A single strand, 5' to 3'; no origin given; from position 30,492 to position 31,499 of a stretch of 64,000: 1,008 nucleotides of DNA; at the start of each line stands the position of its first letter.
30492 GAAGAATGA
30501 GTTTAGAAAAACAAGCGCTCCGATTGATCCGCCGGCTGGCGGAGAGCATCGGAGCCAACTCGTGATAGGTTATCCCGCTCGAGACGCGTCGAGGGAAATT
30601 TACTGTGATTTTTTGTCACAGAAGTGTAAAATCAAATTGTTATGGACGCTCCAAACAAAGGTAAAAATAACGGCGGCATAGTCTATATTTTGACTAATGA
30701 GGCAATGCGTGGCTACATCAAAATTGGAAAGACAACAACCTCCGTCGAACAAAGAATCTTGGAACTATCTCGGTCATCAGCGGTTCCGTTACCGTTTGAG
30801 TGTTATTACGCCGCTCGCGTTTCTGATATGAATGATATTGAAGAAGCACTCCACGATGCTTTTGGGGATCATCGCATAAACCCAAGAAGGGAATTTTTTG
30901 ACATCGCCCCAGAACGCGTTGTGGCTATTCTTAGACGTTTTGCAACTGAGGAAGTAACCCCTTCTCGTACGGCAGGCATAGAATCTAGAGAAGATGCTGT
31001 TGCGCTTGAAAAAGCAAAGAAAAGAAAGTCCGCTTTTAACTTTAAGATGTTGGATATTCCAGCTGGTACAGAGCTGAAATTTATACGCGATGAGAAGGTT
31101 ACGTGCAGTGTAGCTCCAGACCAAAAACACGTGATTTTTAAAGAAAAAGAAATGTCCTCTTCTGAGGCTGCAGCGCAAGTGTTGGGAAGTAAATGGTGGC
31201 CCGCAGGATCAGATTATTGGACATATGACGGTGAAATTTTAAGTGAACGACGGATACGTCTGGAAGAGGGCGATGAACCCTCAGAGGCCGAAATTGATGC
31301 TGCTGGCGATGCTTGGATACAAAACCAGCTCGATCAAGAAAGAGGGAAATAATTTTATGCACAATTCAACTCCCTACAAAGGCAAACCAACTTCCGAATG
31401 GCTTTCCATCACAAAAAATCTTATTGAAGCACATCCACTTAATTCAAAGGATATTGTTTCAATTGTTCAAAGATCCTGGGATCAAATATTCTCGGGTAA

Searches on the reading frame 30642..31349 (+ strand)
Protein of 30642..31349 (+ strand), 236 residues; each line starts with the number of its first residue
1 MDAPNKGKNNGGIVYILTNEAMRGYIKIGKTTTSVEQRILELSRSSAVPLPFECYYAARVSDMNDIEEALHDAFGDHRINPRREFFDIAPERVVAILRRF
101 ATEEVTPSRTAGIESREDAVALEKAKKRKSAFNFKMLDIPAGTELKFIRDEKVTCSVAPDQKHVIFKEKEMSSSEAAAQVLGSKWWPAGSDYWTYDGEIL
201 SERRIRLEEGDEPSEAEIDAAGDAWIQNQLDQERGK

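Call 7: search_protein_families(library=pfam, max_evalue=1, proteins=[window:30642-31349:+])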
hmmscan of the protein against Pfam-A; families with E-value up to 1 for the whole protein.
seq(236 aa): 2 families
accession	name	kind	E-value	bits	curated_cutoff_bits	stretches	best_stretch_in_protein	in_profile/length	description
PF10544.15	T5orf172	-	1.2e-16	61.5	20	1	12-100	1-100/101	T5orf172 domain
PF13455.12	MUG113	-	5.8e-14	52.9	22.3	1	27-99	2-72/73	Meiotically up-regulated gene 113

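Call 8: search_protein_families(library=ncbifam, max_evalue=1, proteins=[window:30642-31349:+])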
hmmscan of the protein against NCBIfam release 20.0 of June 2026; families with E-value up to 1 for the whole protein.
seq(236 aa): 0 families

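Call 9: search_protein_families(library=padloc, max_evalue=1, proteins=[window:30642-31349:+])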
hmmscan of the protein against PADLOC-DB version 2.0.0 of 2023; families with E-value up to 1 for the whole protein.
seq(236 aa): 6 families
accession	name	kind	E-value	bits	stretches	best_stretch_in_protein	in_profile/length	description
PDLC05041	PDC-S57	-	5.9e-70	233.1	1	9-209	3-208/212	-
PDLC05043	PDC-S57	-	2.2e-48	162.8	1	10-209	3-218/221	-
PDLC05042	PDC-S57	-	2.2e-17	61.5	1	9-102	5-101/245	-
PDLC05040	PDC-S57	-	3.5e-10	38.1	1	12-143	4-128/229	-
PDLC03977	PD-Lambda-1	-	6e-09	33.3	1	12-129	356-478/496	-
PDLC03976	PD-Lambda-1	-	1.2e-07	29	1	27-130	374-480/491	-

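Call 17: find_homologous_proteins(query=window:30642-31349:+)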
Query window:30642-31349:+ (236 aa): 668 proteins with E <= 0.001 among 1480 candidates; the best 120 are listed.
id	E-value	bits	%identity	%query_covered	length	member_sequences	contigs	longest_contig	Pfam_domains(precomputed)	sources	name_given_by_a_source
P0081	5.7e-152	522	100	100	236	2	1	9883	PF10544.16,PF13455.13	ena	-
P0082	1.3e-129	449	84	100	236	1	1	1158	PF10544.16,PF13455.13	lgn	-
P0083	3.5e-129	447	84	100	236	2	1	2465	PF10544.16,PF13455.13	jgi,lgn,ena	-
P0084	1.2e-128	445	84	100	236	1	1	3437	PF10544.16,PF13455.13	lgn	-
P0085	1.6e-127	442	83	100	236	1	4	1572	PF10544.16,PF13455.13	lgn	-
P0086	1.4e-124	432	85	95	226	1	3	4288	PF10544.16,PF13455.13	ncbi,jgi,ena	-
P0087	3.1e-124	431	85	95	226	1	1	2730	PF10544.16,PF13455.13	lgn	-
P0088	4.0e-122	424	83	95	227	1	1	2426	PF10544.16,PF13455.13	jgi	-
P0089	1.4e-121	422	84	95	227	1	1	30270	PF10544.16,PF13455.13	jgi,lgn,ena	-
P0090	1.0e-120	419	83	95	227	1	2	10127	PF10544.16,PF13455.13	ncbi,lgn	-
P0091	1.1e-120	419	80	95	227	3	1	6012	PF10544.16,PF13455.13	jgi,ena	-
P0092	5.1e-119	414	84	93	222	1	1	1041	PF10544.16,PF13455.13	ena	-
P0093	9.4e-119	413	76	100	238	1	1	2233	PF10544.16,PF13455.13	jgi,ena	-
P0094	1.2e-118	413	87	91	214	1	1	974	PF10544.16,PF13455.13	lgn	-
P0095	6.5e-116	404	76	100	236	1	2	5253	PF10544.16,PF13455.13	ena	-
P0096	1.2e-115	403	82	91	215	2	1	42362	PF10544.16,PF13455.13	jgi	-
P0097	8.1e-114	397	77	95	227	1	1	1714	PF10544.16,PF13455.13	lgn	-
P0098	1.4e-113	396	73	100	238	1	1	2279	PF10544.16,PF13455.13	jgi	-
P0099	8.3e-113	394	74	100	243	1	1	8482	PF10544.16,PF13455.13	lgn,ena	-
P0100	2.4e-111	389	75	95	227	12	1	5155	PF10544.16,PF13455.13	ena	-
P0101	3.9e-111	388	75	98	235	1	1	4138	PF10544.16,PF13455.13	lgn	-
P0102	9.6e-111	387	76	95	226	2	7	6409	PF10544.16,PF13455.13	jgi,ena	-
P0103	2.2e-110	386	72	99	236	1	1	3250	PF10544.16,PF13455.13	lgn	-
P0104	6.1e-110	384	74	95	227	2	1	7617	PF10544.16,PF13455.13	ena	-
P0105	8.8e-110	384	74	95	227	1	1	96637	PF10544.16,PF13455.13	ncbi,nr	ncbi:MAG: GIY-YIG nuclease family protein [Candidatus Wildermuthbacteria bacterium]|nr:GIY-YIG nucle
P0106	1.8e-109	383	74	95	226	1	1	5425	PF10544.16,PF13455.13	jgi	-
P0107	2.3e-109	382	71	100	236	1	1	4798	PF10544.16,PF13455.13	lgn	-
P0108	1.3e-108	380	75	95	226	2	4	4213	PF10544.16,PF13455.13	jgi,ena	-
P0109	2.6e-108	379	70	100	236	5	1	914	PF10544.16,PF13455.13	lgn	-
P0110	5.3e-108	378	74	95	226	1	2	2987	PF10544.16,PF13455.13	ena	-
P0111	7.0e-108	378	73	95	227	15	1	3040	PF10544.16,PF13455.13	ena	-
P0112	4.2e-107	375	72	97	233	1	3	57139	PF10544.16,PF13455.13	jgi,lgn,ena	-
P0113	4.4e-107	375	72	100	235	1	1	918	PF10544.16,PF13455.13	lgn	-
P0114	5.0e-107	375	70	97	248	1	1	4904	PF10544.16,PF13455.13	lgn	-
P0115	5.3e-107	375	73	95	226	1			PF10544.16,PF13455.13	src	-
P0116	8.3e-107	374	72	97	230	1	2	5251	PF10544.16,PF13455.13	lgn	-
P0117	1.4e-106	373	73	100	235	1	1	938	PF10544.16,PF13455.13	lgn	-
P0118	1.6e-106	373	73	95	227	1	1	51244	PF10544.16,PF13455.13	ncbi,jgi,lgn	-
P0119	1.3e-105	370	77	91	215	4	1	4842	PF10544.16,PF13455.13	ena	-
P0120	2.3e-105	369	73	97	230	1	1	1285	PF10544.16,PF13455.13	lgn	-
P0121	1.1e-104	367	73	95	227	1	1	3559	PF10544.16,PF13455.13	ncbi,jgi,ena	-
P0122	1.2e-104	367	72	98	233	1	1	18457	PF10544.16,PF13455.13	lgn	-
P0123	2.5e-104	366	70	98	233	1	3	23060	PF10544.16,PF13455.13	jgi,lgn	jgi:hypothetical protein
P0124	3.0e-104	366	71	100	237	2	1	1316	PF10544.16,PF13455.13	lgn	-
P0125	1.6e-103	363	72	96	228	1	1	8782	PF10544.16,PF13455.13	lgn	-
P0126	4.3e-103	362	71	97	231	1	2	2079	PF10544.16,PF13455.13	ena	-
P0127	1.4e-102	360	70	97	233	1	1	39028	PF10544.16,PF13455.13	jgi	-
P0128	1.6e-101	357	68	100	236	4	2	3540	PF10544.16,PF13455.13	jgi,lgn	jgi:hypothetical protein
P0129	8.9e-101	354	73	91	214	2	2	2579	PF10544.16,PF13455.13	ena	-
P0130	1.5e-99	350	69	100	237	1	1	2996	PF10544.16,PF13455.13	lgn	-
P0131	1.6e-99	350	71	91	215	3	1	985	PF10544.16,PF13455.13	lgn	-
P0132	1.7e-99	350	72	95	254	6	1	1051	PF10544.16,PF13455.13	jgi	-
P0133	8.0e-99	348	73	87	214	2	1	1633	PF10544.16,PF13455.13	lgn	-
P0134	4.1e-98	346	70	97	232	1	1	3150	PF10544.16,PF13455.13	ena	-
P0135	4.7e-98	345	71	90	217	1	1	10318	PF10544.16,PF13455.13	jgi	jgi:hypothetical protein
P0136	5.2e-98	345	68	97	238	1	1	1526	PF10544.16,PF13455.13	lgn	-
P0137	1.2e-97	344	70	95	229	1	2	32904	PF10544.16,PF13455.13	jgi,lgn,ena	-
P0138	1.3e-97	344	68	100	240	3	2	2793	PF10544.16,PF13455.13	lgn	-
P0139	1.9e-97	343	69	91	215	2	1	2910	PF10544.16,PF13455.13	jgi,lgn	-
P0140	2.5e-97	343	65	100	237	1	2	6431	PF10544.16,PF13455.13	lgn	-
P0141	3.1e-97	343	70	94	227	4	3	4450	PF10544.16,PF13455.13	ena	-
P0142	3.2e-97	343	72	95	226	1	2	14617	PF10544.16,PF13455.13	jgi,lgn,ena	-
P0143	4.9e-97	342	70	96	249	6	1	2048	PF10544.16,PF13455.13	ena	-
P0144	1.2e-96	341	72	89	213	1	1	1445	PF10544.16,PF13455.13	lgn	-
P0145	1.9e-96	340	70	90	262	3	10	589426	PF10544.16,PF13455.13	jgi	jgi:hypothetical protein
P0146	2.3e-96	340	73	86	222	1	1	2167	PF10544.16,PF13455.13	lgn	-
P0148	8.7e-95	335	74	84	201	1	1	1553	PF10544.16,PF13455.13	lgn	-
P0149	9.8e-95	335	66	97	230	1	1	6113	PF10544.16,PF13455.13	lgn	-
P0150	9.9e-95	335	66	97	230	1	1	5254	PF10544.16,PF13455.13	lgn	-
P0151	1.0e-94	334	67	97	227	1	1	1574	PF10544.16,PF13455.13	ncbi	-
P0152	4.3e-94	332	64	97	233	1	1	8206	PF10544.16,PF13455.13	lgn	-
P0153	9.0e-94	331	69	90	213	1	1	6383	PF10544.16,PF13455.13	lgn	-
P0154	3.9e-93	329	67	90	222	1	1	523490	PF10544.16,PF13455.13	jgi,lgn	jgi:hypothetical protein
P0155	4.1e-93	329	65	100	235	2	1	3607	PF10544.16,PF13455.13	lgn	-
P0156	7.4e-93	328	66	100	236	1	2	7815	PF10544.16,PF13455.13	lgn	-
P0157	2.2e-92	327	71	91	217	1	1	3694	PF10544.16,PF13455.13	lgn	-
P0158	1.2e-91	324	66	95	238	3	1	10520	PF10544.16,PF13455.13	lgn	-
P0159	1.9e-91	324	66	96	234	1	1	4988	PF10544.16,PF13455.13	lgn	-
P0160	2.1e-91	324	67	98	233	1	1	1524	PF10544.16,PF13455.13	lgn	-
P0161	3.3e-91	323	64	97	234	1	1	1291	PF10544.16,PF13455.13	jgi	jgi:hypothetical protein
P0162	6.5e-91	322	71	86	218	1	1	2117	PF10544.16,PF13455.13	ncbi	-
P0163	1.1e-90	321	67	97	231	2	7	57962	PF10544.16,PF13455.13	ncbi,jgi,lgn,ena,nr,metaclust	ncbi:MAG: hypothetical protein COU72_04030 [Parcubacteria group bacterium CG10_big_fil_rev_8_21_14_0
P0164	1.4e-90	321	70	85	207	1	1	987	PF10544.16,PF13455.13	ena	-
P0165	9.5e-90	318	70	86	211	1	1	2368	PF10544.16,PF13455.13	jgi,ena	-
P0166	1.2e-89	318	66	97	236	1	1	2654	PF10544.16,PF13455.13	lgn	-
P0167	1.4e-89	318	66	96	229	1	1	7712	PF10544.16,PF13455.13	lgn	-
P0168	1.7e-89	317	68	86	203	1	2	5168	PF10544.16,PF13455.13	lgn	-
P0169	1.8e-89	317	64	96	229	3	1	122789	PF10544.16,PF13455.13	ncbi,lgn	-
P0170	2.9e-89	317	72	84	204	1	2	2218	PF10544.16,PF13455.13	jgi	jgi:hypothetical protein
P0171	3.8e-89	316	63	97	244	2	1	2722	PF10544.16,PF13455.13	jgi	-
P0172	4.1e-89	316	63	98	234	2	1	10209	PF10544.16,PF13455.13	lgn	-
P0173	6.3e-89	316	65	95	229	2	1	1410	PF10544.16,PF13455.13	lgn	-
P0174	7.7e-89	315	64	97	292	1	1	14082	PF10544.16,PF13455.13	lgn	-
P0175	9.0e-89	315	65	98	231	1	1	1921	PF10544.16,PF13455.13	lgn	-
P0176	2.5e-88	314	70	89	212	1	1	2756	PF10544.16,PF13455.13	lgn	-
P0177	5.3e-88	313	69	87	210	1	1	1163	PF10544.16,PF13455.13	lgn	-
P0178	5.9e-88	312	64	97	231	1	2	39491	PF10544.16,PF13455.13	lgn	-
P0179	1.2e-87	311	65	94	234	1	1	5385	PF10544.16,PF13455.13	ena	-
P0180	8.4e-87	309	62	95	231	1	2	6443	PF10544.16,PF13455.13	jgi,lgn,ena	-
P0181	1.5e-86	308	69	87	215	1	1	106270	PF10544.16,PF13455.13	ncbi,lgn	ncbi:MAG: GIY-YIG nuclease family protein [Patescibacteria group bacterium]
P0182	1.5e-86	308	62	100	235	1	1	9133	PF10544.16,PF13455.13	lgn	-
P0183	1.6e-86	308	67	89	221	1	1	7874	PF10544.16,PF13455.13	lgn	-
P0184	1.9e-85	304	64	95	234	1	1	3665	PF10544.16,PF13455.13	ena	-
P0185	2.5e-85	304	61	98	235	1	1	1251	PF10544.16,PF13455.13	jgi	-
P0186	1.4e-84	301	68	88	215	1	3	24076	PF10544.16,PF13455.13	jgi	jgi:hypothetical protein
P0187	2.0e-84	301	68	85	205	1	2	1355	PF10544.16,PF13455.13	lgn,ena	-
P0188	2.9e-84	300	68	85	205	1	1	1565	PF10544.16,PF13455.13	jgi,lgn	jgi:hypothetical protein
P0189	1.0e-83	299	67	85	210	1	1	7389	PF10544.16,PF13455.13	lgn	-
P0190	2.2e-83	297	60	98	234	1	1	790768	PF10544.16,PF13455.13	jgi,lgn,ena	-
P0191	3.2e-83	297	61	98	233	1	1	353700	PF10544.16,PF13455.13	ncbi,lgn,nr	ncbi:MAG: GIY-YIG nuclease family protein [Candidatus Shapirobacteria bacterium]|nr:GIY-YIG nuclease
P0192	7.0e-83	296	67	86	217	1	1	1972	PF10544.16,PF13455.13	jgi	jgi:hypothetical protein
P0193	9.4e-83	295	62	95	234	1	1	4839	PF10544.16,PF13455.13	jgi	-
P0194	1.3e-82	295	71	78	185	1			PF10544.16,PF13455.13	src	-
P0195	5.0e-82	293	64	91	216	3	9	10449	PF10544.16,PF13455.13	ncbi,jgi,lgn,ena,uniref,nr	ncbi:MAG: hypothetical protein UY67_C0032G0009 [Candidatus Kaiserbacteria bacterium GW2011_GWA2_52_1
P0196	5.1e-82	293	66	88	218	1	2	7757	PF10544.16,PF13455.13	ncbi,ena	-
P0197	5.4e-82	293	66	84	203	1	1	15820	PF10544.16,PF13455.13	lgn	-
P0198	1.1e-81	292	68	86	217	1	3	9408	PF10544.16,PF13455.13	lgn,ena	-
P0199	1.7e-81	291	66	86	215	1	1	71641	PF10544.16,PF13455.13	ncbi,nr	ncbi:MAG: GIY-YIG nuclease family protein [Patescibacteria group bacterium]|nr:GIY-YIG nuclease fami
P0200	1.9e-81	291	67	88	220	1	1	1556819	PF10544.16,PF13455.13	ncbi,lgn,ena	-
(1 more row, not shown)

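Call 23: find_related_loci(query=A1, collection=genome_contigs, flank=6000)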
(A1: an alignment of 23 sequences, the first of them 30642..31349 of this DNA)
Query A1 (236 aa) in genome_contigs; peptide patterns used: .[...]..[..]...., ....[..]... (x = any residue, [..] = any of these).
599 stretches matched a pattern (row limit reached: there are more); 554 encode a relative of the query (tblastn E <= 1e-3); the best 80 are kept; 80 distinct loci.
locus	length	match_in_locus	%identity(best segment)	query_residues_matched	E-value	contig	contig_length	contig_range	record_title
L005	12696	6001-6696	80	5-236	1e-124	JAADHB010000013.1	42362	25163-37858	MAG: bacterium isolate M_MetaBat.155 contig-127_4122, whole genome shotgun sequence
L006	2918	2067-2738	75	13-236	5e-124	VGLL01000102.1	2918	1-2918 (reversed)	MAG: Candidatus Shapirobacteria bacterium isolate K_DeepCast_150m_m1_139 K_DeepCast_150m_m1_139_Ga0194126_10074770, whol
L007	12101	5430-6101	76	13-236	9e-119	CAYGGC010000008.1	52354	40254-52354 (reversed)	MAG TPA_asm: uncultured Gammaproteobacteria bacterium isolate ERP113451_co1_188 genome assembly, contig: NODE_509_length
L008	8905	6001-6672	83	13-236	3e-117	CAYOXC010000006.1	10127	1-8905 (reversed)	MAG TPA_asm: uncultured Gammaproteobacteria bacterium isolate SRP319275_co4_114 genome assembly, contig: NODE_4300_lengt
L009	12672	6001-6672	74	13-236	7e-117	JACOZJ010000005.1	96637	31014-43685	MAG: Candidatus Wildermuthbacteria bacterium isolate NC_groundwater_202_Ag_S-0.1um_47_23 S4_GD2017_2_S1_scaffold_607, wh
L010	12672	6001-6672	73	13-236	5e-114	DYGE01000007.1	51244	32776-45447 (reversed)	MAG TPA_asm: Candidatus Paceibacter sp. isolate BE2012_5_45_13 Afr_mines_BE2012_371_length_51244_cov_5_537010, whole gen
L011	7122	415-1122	70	1-236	3e-113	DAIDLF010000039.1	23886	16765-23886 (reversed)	MAG TPA_asm: Candidatus Parcubacteria bacterium isolate clean422 k141_1149975, whole genome shotgun sequence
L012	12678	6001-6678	69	11-236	3e-106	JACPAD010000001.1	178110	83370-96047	MAG: Candidatus Zambryskibacteria bacterium isolate NC_groundwater_222_Ag_S-0.1um_46_12 S4_GD2017_2_S1_scaffold_124, who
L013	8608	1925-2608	67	11-236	6e-100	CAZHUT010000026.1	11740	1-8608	MAG TPA_asm: uncultured Candidatus Saccharibacteria bacterium isolate SRP135725_co3_414 genome assembly, contig: NODE_62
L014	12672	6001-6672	64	12-236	2e-96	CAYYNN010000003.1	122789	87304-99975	MAG TPA_asm: uncultured Candidatus Saccharibacteria bacterium isolate SRP285395_co2_171 genome assembly, contig: NODE_15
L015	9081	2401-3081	65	11-236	3e-95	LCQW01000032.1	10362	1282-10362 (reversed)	MAG: Candidatus Kaiserbacteria bacterium GW2011_GWA2_52_12 UY67_C0032, whole genome shotgun sequence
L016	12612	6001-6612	70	8-211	6e-93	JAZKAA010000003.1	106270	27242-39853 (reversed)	MAG: Patescibacteria group bacterium isolate ADI_H3L2_1_122_18_3-bin002_1 ADIH3L21_B002_1_000000000003, whole genome sho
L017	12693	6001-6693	61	5-236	1e-90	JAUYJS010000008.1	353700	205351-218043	MAG: Candidatus Shapirobacteria bacterium isolate C24_metabat.bin.159 C24_k141_836296, whole genome shotgun sequence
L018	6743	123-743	66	5-211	3e-88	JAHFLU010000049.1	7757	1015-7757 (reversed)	MAG: bacterium isolate nzgw440 NODE_7560_length_7758_cov_4.470473, whole genome shotgun sequence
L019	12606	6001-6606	66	10-211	3e-88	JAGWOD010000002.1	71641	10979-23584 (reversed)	MAG: Patescibacteria group bacterium isolate REEB248 contig-150_488, whole genome shotgun sequence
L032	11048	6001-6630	50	5-213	2e-64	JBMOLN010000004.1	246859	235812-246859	MAG: Patescibacteria group bacterium isolate Betzabe_MAG025 MAG025_4, whole genome shotgun sequence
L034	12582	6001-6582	52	5-200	4e-63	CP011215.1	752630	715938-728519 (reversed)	MAG: Candidatus Campbellbacteria bacterium GW2011_OD1_34_28 chromosome, complete genome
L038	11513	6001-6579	53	13-207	5e-62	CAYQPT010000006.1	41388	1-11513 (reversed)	MAG TPA_asm: uncultured Candidatus Saccharibacteria bacterium isolate SRP192927_co1_1036 genome assembly, contig: NODE_1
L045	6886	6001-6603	49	5-207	4e-61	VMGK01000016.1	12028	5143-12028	MAG: Candidatus Berkelbacteria bacterium Licking1014_7 CEN89_scaffold_2818, whole genome shotgun sequence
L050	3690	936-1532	51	13-210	7e-61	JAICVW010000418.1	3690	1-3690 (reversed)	MAG: Nitrososphaeraceae archaeon isolate LS_FP_2_bin.12 k141_885946_length_3690_cov_6.0000, whole genome shotgun sequenc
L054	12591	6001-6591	53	13-208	2e-60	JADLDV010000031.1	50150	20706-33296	MAG: Candidatus Nomurabacteria bacterium isolate SJ288 c_000001483565, whole genome shotgun sequence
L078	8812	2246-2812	50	13-200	4e-57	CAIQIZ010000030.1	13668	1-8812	uncultured bacterium isolate AM-2014_bin-3837 genome assembly, contig: bin-3837:30/31, whole genome shotgun sequence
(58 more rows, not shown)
